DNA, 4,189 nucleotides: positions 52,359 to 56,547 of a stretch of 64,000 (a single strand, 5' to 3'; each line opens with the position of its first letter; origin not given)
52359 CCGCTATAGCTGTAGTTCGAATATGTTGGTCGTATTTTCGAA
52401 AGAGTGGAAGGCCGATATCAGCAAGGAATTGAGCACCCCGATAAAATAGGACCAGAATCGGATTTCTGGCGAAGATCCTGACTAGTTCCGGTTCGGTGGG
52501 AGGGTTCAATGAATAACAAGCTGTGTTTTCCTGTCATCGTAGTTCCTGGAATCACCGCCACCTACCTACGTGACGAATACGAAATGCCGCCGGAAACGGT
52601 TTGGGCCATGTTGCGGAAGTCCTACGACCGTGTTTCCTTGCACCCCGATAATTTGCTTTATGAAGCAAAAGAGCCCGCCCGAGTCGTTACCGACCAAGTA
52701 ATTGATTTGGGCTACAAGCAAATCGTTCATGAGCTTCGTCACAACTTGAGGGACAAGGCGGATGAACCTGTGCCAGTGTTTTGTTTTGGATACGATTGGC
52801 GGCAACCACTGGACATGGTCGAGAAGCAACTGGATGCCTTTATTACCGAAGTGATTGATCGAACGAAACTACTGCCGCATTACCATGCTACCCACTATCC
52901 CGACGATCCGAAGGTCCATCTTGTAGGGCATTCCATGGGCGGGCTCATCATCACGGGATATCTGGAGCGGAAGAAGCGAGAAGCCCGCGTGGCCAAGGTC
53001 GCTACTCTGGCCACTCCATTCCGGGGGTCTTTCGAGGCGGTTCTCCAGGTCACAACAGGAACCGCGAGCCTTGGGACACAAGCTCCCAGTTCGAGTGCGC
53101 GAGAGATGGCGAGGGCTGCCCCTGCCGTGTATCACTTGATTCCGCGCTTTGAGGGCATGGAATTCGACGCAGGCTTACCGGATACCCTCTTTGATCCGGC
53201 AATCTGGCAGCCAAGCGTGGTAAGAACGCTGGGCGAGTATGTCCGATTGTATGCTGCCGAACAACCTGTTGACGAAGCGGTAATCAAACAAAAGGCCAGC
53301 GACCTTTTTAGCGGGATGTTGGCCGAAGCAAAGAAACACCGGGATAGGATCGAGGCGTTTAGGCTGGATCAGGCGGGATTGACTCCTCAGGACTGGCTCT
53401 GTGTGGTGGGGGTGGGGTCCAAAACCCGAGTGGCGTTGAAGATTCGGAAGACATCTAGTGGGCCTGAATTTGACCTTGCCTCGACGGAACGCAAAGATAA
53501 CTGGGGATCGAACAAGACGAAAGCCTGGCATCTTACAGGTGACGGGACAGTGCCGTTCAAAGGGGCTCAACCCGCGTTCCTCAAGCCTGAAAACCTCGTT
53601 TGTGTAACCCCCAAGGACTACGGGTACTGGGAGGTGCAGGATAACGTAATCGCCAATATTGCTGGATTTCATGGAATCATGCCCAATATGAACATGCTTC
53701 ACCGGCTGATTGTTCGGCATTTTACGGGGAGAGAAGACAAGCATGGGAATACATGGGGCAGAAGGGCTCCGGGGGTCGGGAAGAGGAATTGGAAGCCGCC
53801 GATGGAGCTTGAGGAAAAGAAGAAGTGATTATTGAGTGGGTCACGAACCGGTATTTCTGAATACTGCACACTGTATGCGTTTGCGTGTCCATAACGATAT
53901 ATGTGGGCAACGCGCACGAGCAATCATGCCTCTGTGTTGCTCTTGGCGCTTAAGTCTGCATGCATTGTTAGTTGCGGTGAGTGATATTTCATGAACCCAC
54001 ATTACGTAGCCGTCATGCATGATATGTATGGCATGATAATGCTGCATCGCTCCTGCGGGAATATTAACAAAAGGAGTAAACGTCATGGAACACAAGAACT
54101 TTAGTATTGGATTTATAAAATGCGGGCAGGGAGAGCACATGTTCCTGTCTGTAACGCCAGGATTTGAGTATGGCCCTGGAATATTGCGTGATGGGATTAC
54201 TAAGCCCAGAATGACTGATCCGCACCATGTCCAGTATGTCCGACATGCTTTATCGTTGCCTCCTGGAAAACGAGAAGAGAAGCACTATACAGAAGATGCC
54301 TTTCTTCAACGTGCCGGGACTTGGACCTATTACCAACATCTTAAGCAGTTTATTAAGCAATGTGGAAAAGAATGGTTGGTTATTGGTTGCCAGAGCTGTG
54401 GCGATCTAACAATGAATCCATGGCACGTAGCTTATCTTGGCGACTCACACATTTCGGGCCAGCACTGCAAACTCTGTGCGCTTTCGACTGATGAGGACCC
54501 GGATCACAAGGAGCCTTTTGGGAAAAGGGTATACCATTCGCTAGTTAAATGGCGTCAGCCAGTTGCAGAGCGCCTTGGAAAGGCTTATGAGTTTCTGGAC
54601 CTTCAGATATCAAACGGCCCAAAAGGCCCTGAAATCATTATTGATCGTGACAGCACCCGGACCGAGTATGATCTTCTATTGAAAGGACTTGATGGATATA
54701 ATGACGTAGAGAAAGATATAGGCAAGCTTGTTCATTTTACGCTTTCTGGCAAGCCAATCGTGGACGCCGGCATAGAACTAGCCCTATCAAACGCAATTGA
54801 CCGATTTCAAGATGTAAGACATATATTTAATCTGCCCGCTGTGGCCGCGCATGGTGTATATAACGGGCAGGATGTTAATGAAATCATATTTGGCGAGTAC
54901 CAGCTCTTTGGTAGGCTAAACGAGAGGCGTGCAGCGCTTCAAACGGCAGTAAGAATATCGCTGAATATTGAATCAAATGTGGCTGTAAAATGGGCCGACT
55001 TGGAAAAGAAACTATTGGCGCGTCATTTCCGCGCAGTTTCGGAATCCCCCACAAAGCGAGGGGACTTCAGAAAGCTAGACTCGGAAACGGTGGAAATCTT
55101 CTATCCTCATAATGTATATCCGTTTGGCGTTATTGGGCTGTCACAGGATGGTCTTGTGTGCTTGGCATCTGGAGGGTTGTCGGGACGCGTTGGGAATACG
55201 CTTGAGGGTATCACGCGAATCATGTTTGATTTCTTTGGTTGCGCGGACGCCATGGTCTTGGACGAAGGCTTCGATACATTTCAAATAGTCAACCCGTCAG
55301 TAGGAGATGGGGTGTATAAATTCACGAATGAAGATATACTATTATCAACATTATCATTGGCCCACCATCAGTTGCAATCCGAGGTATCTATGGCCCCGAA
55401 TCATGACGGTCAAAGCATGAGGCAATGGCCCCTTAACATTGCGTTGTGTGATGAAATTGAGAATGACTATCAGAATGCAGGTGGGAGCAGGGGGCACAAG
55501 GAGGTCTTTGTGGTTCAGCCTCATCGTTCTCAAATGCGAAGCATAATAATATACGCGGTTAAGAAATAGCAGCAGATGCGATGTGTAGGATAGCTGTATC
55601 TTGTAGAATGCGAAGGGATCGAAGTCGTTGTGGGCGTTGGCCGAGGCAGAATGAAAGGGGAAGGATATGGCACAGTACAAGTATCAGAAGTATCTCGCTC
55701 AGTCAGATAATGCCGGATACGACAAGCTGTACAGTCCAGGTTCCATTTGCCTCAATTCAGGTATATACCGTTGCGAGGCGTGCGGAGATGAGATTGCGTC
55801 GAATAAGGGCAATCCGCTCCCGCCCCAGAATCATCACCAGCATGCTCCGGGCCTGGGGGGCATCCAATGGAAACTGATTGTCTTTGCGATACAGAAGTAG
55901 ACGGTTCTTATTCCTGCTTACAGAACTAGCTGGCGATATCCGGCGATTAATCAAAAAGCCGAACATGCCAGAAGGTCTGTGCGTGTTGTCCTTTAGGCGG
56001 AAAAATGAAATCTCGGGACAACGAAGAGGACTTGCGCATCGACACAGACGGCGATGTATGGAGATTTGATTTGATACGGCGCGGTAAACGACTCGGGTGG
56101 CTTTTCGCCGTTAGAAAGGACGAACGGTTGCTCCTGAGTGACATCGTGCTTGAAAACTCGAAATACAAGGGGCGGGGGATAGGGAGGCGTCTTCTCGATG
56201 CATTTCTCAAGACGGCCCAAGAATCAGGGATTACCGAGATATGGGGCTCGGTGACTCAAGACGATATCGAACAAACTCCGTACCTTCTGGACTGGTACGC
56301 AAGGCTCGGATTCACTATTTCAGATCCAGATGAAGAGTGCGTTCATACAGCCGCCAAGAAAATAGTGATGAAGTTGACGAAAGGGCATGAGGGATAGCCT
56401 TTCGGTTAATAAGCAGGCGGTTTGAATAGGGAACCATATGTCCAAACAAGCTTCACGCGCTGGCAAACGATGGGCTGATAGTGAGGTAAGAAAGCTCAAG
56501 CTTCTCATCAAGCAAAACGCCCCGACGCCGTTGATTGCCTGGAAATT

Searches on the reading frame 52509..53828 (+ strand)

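Call 11: search_protein_families(library=pfam, proteins=[window:52509-53828:+], max_evalue=0.01)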
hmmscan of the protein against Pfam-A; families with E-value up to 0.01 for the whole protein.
window:52509-53828:+ (439 aa): 8 families
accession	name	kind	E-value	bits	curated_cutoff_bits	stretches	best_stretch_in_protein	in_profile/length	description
PF02450.21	LCAT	-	1.3e-12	48.1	21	1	89-218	85-207/392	Lecithin:cholesterol acyltransferase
PF12697.13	Abhydrolase_6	-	2.7e-07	31.9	26.3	1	93-239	38-146/217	Alpha/beta hydrolase family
PF00561.26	Abhydrolase_1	-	3.4e-06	27.3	25.8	1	133-171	68-106/245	alpha/beta hydrolase fold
PF06028.17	DUF915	-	3.4e-05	23.8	22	1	134-179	103-151/255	Alpha/beta hydrolase of unknown function (DUF915)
PF07819.20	PGAP1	-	6.9e-05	23.1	24.3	1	111-173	71-131/233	PGAP1-like alpha/beta domain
PF12146.15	Hydrolase_4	-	0.00018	21.3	27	1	125-174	68-114/239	Serine aminopeptidase, S33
PF02089.21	Palm_thioest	-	0.0002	21.6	26.8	1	132-178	71-117/254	Palmitoyl protein thioesterase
PF05057.20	DUF676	-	0.0034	17.4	20.3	1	122-176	76-130/217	Putative serine esterase (DUF676)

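Call 76: search_protein_families(library=padloc, proteins=[window:52509-53828:+], max_evalue=0.001)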
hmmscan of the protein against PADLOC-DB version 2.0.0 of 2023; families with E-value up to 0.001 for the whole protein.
window:52509-53828:+ (439 aa): 0 families

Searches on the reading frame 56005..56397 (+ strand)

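Call 11: search_protein_families(library=pfam, proteins=[window:56005-56397:+], max_evalue=0.01)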
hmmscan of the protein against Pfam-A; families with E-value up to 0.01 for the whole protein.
window:56005-56397:+ (130 aa): 3 families
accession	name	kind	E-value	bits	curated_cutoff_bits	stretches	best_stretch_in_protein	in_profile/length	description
PF13508.13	Acetyltransf_7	-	6.8e-06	26.8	27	1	51-104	37-83/84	Acetyltransferase (GNAT) domain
PF00583.31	Acetyltransf_1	-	2.7e-05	24.8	20.7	1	51-103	68-116/116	Acetyltransferase (GNAT) family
PF13673.13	Acetyltransf_10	-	4.2e-05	24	23.6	1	52-110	61-114/128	Acetyltransferase (GNAT) domain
